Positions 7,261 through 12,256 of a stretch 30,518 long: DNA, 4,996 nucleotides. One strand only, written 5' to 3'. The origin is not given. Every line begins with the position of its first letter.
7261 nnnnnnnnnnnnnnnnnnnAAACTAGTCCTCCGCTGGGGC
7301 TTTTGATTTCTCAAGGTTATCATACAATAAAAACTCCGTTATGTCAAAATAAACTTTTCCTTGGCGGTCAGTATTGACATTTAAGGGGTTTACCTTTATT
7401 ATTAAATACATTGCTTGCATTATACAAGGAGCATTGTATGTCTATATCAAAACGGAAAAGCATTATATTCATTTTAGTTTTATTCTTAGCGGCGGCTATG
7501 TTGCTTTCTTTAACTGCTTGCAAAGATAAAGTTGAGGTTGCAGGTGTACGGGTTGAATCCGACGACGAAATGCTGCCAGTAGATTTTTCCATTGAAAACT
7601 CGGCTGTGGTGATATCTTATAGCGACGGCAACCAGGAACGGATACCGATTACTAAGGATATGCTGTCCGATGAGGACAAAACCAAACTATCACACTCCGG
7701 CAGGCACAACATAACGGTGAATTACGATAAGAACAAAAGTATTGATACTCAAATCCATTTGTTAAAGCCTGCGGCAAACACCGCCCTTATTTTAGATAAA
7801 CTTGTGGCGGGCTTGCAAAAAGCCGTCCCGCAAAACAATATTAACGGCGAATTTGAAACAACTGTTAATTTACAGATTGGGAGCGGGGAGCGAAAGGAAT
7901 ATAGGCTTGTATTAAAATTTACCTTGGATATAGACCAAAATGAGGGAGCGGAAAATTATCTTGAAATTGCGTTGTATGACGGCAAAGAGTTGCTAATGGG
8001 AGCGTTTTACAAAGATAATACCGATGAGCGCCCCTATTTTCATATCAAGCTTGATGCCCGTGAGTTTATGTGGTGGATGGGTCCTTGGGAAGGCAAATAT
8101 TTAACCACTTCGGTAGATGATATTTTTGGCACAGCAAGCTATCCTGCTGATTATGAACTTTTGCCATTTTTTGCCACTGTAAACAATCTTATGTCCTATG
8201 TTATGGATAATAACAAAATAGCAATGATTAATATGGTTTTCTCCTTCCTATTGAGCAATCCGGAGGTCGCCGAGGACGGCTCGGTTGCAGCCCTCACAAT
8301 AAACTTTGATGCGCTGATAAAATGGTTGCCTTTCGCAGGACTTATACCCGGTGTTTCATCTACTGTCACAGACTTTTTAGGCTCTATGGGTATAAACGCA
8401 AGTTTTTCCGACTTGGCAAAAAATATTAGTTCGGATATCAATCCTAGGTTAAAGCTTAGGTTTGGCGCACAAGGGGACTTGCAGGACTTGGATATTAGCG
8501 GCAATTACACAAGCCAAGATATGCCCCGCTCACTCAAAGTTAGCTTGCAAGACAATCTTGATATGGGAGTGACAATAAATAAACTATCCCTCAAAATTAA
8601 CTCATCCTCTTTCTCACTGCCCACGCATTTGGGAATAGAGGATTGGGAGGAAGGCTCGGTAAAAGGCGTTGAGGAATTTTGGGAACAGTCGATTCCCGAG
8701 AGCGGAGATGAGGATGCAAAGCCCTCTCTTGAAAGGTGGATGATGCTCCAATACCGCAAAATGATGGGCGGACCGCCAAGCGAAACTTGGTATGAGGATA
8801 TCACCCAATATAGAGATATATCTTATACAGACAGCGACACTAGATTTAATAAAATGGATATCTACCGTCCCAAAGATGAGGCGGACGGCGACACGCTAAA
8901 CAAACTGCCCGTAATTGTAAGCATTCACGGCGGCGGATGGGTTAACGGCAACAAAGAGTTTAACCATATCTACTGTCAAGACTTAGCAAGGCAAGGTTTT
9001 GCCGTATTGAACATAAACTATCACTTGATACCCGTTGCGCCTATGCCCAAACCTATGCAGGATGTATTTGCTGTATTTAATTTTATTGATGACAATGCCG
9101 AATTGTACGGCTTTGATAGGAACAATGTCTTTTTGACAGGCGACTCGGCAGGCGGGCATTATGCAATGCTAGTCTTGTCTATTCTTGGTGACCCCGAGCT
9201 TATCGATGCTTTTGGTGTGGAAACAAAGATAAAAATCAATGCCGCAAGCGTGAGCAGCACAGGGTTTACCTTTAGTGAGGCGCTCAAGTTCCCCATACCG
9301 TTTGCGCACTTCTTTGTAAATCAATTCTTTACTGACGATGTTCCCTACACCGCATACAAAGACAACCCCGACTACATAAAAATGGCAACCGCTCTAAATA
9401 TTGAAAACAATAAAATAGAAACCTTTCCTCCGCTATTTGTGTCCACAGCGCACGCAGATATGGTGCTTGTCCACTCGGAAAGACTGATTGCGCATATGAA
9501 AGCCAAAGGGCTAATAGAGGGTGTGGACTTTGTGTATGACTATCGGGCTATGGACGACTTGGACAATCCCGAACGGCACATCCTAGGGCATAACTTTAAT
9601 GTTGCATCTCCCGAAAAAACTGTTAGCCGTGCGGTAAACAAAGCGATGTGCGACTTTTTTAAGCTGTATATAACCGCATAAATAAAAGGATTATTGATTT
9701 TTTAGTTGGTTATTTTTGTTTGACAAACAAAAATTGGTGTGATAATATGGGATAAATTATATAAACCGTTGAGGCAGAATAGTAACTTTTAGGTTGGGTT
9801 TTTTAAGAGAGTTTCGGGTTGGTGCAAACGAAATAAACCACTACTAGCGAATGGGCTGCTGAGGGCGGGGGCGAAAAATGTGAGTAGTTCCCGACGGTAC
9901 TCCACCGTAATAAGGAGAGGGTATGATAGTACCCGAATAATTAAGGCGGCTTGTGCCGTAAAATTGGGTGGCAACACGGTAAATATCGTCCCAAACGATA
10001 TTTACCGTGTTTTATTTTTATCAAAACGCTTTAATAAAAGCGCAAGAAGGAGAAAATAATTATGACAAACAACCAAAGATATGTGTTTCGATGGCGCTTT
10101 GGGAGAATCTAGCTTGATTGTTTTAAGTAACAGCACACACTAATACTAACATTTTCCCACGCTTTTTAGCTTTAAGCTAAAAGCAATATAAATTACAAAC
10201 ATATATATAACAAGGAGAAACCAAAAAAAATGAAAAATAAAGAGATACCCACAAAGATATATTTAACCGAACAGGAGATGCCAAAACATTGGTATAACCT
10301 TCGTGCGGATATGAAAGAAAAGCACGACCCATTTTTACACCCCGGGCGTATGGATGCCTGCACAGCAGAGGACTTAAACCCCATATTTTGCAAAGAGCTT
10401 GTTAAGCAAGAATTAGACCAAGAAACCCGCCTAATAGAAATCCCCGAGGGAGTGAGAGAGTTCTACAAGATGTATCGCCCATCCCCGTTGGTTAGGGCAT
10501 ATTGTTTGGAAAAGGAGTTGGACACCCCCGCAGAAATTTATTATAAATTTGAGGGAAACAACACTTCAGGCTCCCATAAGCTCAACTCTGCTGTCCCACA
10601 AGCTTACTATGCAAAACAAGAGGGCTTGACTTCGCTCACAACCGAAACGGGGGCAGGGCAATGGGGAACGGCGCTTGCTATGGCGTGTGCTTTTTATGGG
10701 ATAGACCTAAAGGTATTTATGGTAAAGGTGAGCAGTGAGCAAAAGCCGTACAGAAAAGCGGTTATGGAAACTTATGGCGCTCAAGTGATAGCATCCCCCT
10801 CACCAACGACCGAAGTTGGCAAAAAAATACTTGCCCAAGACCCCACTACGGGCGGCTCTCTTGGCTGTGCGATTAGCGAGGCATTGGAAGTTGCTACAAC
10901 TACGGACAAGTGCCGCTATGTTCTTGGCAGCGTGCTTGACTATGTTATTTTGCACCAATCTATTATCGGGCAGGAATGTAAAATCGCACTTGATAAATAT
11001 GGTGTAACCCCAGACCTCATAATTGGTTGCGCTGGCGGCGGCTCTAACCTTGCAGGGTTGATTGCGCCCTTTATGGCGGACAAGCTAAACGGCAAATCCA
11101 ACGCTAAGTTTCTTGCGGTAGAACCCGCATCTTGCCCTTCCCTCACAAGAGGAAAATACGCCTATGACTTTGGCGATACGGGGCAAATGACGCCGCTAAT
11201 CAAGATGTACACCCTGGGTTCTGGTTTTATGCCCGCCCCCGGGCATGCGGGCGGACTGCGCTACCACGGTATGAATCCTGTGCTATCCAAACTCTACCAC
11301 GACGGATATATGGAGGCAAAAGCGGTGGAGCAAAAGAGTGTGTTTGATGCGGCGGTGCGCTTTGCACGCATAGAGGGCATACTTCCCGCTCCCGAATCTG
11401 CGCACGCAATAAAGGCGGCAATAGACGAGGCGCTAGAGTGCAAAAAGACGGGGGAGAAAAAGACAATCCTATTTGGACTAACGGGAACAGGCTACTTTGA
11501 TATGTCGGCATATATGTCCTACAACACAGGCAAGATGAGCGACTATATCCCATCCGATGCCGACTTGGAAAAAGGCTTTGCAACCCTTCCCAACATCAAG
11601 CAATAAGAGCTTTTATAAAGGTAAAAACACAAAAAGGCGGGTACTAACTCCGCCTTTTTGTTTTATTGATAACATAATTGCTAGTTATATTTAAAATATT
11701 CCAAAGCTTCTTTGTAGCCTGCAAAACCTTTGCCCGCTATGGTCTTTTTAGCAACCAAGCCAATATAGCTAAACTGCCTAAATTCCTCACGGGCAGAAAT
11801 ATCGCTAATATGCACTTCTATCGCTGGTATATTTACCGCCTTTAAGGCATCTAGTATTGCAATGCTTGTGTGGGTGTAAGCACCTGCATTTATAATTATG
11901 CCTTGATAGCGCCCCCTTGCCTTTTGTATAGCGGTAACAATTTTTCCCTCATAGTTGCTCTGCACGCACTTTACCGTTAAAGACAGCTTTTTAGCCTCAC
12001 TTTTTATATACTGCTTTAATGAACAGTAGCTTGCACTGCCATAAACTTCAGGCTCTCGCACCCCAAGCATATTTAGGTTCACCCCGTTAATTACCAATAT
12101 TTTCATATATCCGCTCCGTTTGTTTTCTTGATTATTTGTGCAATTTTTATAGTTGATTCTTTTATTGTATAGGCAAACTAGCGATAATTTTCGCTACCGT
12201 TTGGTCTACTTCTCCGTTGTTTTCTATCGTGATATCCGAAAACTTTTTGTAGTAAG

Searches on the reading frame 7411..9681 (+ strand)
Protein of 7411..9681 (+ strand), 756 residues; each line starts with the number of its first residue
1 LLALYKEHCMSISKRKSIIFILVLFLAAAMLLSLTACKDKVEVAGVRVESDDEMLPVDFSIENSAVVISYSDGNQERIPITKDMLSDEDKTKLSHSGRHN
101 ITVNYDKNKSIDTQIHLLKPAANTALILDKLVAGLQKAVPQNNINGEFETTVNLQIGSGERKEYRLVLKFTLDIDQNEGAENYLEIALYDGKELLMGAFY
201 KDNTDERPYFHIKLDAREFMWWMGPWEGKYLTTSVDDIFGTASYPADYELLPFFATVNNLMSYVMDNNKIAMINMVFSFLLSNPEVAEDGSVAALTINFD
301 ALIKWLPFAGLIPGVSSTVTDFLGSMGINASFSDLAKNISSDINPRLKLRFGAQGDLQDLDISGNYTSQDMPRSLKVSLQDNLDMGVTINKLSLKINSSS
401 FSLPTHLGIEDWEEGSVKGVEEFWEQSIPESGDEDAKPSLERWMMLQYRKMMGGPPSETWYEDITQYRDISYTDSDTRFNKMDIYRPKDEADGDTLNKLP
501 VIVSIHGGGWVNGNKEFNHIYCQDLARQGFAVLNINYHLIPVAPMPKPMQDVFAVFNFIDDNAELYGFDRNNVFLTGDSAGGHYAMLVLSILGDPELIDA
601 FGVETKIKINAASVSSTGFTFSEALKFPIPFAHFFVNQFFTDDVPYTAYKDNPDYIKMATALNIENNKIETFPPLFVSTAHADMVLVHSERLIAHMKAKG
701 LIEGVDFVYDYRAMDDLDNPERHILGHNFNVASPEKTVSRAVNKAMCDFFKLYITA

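Call 3: search_protein_families(library=pfam, proteins=[window:7411-9681:+], max_evalue=0.1)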
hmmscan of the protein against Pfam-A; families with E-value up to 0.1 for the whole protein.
window:7411-9681:+ (756 aa): 3 families
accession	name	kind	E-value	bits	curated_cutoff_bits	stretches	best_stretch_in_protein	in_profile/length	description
PF20434.5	BD-FAE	-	1.4e-27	97.1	26.8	1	482-589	1-107/215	BD-FAE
PF07859.19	Abhydrolase_3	-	3.4e-22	79.7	25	1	502-700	1-193/210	alpha/beta hydrolase fold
PF00135.34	COesterase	-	6.6e-08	32.4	27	1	482-589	88-201/515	Carboxylesterase family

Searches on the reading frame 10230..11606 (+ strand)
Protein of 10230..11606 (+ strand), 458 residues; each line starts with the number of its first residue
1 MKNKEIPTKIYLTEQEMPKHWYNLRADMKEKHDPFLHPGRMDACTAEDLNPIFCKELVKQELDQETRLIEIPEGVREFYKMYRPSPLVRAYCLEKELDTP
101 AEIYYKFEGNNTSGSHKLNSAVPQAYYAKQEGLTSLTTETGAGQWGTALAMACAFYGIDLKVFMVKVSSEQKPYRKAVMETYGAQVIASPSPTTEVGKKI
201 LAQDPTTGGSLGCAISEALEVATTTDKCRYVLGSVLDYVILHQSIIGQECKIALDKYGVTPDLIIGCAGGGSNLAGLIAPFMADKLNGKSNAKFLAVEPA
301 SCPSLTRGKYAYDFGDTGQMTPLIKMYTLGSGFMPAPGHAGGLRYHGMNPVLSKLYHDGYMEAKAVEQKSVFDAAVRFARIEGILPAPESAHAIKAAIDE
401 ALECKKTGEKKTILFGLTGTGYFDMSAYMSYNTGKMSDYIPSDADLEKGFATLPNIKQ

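Call 47: search_protein_families(library=pfam, proteins=[window:10230-11606:+], max_evalue=0.00001)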
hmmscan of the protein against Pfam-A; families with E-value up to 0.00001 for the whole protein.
window:10230-11606:+ (458 aa): 1 family
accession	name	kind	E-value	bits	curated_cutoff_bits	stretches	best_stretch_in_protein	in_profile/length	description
PF00291.31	PALP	-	5.3e-43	147.9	35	1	82-419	5-295/295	Pyridoxal-phosphate dependent enzyme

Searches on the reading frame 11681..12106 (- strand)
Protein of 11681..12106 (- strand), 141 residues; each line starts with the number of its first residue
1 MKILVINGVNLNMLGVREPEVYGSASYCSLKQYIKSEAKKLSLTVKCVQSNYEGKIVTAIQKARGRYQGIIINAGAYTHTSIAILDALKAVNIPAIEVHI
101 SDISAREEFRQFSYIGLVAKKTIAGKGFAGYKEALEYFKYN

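Call 47: search_protein_families(library=pfam, proteins=[window:11681-12106:-], max_evalue=0.00001)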
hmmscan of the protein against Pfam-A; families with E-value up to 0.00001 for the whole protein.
window:11681-12106:- (141 aa): 1 family
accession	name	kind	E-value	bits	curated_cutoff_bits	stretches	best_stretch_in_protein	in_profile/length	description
PF01220.24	DHquinase_II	-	2.1e-55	186.7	23.3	1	2-138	1-137/138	Dehydroquinase class II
